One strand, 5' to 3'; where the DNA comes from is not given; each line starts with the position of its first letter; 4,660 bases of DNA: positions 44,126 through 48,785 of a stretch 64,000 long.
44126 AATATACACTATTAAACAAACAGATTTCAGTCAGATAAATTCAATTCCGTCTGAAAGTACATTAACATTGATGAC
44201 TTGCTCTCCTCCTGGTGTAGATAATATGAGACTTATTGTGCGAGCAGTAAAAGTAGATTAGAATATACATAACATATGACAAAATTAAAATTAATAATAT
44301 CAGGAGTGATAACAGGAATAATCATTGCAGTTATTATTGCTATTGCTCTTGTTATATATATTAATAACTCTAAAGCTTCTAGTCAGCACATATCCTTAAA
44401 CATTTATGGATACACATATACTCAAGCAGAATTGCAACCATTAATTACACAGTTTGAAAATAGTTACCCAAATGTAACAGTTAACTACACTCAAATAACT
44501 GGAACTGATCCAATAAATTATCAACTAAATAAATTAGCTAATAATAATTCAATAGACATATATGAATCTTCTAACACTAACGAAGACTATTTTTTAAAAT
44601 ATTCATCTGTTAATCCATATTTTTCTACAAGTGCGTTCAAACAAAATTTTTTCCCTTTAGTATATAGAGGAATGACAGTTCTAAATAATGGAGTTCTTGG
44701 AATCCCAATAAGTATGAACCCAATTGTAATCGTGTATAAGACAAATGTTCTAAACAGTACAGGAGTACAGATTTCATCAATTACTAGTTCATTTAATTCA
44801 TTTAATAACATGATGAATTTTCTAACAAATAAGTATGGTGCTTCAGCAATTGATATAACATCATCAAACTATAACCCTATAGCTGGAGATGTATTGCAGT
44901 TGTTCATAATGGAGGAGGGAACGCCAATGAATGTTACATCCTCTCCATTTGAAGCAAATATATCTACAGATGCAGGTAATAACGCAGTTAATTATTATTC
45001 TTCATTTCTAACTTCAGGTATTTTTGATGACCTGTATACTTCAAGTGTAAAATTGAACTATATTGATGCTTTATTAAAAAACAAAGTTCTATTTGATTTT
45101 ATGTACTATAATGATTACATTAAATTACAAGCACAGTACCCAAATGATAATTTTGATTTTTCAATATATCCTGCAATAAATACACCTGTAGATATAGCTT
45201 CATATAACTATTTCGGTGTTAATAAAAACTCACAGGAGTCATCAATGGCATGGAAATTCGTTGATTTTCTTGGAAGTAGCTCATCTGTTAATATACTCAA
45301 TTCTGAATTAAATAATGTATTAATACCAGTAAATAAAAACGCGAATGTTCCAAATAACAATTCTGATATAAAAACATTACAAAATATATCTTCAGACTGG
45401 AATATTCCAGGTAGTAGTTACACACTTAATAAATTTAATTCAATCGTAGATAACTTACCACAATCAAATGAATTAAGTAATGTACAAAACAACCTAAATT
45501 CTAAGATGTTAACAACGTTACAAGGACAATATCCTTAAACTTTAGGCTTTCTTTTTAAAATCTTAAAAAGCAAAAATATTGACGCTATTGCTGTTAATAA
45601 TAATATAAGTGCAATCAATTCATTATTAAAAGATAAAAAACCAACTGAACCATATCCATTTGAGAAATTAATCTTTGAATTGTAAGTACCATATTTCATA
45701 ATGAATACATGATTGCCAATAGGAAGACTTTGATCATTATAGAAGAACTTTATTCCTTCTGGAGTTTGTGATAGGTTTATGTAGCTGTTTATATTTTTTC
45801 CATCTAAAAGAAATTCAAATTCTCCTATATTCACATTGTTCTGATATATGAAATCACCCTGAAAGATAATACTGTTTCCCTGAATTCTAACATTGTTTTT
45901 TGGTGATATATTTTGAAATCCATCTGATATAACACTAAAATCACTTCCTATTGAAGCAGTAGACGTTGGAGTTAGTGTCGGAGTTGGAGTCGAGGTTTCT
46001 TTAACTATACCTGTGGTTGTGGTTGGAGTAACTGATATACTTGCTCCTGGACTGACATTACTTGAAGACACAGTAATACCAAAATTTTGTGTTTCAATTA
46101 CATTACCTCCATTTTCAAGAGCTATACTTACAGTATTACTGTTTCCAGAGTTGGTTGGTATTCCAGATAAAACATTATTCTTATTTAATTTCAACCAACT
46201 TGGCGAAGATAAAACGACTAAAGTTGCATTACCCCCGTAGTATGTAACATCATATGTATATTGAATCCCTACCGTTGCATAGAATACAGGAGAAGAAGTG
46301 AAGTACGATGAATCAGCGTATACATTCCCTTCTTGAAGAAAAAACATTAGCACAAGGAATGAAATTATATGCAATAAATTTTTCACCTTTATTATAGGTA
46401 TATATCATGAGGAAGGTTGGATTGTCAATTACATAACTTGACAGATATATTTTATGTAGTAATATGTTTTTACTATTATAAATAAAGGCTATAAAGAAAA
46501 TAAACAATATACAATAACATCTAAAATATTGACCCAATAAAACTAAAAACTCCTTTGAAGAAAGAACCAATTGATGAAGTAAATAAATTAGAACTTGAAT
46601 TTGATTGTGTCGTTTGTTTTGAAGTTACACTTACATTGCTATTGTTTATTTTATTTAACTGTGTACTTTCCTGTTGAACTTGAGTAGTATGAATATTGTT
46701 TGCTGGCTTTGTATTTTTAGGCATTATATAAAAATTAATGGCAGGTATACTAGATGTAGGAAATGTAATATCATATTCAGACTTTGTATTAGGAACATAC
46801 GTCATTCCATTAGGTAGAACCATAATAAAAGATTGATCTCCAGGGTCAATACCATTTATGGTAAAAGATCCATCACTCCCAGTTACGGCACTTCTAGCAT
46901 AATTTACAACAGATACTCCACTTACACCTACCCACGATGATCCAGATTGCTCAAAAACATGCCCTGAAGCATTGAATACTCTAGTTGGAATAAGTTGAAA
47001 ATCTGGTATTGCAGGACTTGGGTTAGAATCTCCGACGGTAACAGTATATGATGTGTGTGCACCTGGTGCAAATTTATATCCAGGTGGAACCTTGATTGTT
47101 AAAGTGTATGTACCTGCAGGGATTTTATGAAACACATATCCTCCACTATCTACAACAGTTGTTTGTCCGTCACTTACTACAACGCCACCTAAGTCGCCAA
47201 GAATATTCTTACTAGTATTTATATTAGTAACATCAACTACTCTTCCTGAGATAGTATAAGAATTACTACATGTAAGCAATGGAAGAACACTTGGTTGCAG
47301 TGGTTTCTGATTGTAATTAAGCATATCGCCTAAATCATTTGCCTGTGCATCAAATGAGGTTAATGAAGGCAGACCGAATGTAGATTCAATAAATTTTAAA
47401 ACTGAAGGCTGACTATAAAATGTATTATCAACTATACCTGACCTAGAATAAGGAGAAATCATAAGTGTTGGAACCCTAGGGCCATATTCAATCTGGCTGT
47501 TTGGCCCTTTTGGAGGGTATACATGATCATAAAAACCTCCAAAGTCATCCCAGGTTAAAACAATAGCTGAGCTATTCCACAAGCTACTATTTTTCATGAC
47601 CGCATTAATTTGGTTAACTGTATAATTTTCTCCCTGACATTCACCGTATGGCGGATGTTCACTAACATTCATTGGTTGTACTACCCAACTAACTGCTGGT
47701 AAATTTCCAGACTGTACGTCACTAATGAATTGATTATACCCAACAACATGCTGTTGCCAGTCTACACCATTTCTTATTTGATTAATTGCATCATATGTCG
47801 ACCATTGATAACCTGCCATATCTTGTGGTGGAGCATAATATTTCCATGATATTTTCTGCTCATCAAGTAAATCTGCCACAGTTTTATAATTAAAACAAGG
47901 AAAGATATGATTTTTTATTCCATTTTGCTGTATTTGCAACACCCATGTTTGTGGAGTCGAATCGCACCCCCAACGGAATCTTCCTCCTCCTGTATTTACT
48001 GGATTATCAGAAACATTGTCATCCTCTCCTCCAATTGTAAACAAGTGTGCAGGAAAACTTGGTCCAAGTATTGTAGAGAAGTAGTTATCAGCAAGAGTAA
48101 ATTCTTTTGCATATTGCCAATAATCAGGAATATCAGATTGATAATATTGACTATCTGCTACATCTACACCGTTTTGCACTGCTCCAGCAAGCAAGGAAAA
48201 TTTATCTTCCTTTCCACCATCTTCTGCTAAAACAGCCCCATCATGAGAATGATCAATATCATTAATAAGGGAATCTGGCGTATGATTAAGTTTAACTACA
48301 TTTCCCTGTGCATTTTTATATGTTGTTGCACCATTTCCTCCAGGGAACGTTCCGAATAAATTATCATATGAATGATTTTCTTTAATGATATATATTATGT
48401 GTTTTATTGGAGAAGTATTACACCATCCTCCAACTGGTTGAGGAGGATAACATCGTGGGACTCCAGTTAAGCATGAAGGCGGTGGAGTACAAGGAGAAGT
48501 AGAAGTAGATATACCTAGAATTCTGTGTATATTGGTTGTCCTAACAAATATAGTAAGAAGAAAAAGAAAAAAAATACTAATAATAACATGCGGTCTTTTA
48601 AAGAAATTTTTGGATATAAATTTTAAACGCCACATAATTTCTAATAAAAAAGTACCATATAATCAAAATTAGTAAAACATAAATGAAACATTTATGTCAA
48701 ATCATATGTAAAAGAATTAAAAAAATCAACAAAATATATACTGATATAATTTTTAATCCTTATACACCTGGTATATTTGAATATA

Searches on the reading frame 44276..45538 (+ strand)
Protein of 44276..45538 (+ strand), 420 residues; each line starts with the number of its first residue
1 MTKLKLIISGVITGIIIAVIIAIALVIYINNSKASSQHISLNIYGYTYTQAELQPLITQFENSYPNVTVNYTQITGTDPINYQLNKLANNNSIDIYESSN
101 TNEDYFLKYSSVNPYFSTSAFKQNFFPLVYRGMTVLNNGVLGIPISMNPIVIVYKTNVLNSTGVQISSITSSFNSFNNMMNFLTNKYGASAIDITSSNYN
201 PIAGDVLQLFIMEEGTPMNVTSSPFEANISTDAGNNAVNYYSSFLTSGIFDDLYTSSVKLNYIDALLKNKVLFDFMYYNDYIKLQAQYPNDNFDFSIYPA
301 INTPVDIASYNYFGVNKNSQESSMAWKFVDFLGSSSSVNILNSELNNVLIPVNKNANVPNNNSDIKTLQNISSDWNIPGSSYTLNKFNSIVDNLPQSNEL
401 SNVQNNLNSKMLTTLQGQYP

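Call 77: search_protein_families(library=pfam, proteins=[window:44276-45538:+], max_evalue=0.1)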
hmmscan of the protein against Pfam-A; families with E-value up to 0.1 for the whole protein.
window:44276-45538:+ (420 aa): 2 families
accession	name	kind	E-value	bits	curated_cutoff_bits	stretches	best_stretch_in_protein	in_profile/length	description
PF01547.30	SBP_bac_1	-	6.3e-08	33.4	26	1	50-335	5-303/307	Bacterial extracellular solute-binding protein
PF18266.8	Ncstrn_small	-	0.058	13.8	25.9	1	338-411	72-145/169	Nicastrin small lobe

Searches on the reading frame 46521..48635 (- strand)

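Call 77: search_protein_families(library=pfam, proteins=[window:46521-48635:-], max_evalue=0.1)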
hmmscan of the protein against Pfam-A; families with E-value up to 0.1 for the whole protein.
window:46521-48635:- (704 aa): 7 families
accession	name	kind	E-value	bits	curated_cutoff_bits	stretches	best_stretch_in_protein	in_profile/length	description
PF04185.19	Phosphoesterase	-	2.1e-67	228.2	23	1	77-423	1-356/356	Phosphoesterase family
PF13620.12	CarboxypepD_reg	-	4.1e-05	24.3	32.3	1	557-603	3-52/82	Carboxypeptidase regulatory-like domain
PF09430.16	EMC7_beta-sandw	-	0.0001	22.9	26.6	1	486-536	13-61/122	ER membrane protein complex subunit 7, beta-sandwich domain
PF17802.7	SpaA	-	0.00047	20.7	23.1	1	490-538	34-80/91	Prealbumin-like fold domain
PF17210.9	SdrD_B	-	0.00058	20.5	29.7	1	491-532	41-82/112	SdrD B-like domain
PF13715.12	CarbopepD_reg_2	-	0.0053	17.2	32.2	0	557-604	2-49/88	CarboxypepD_reg-like domain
PF16371.11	MetallophosN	-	0.06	14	35.6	0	482-523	10-52/77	N terminal of Calcineurin-like phosphoesterase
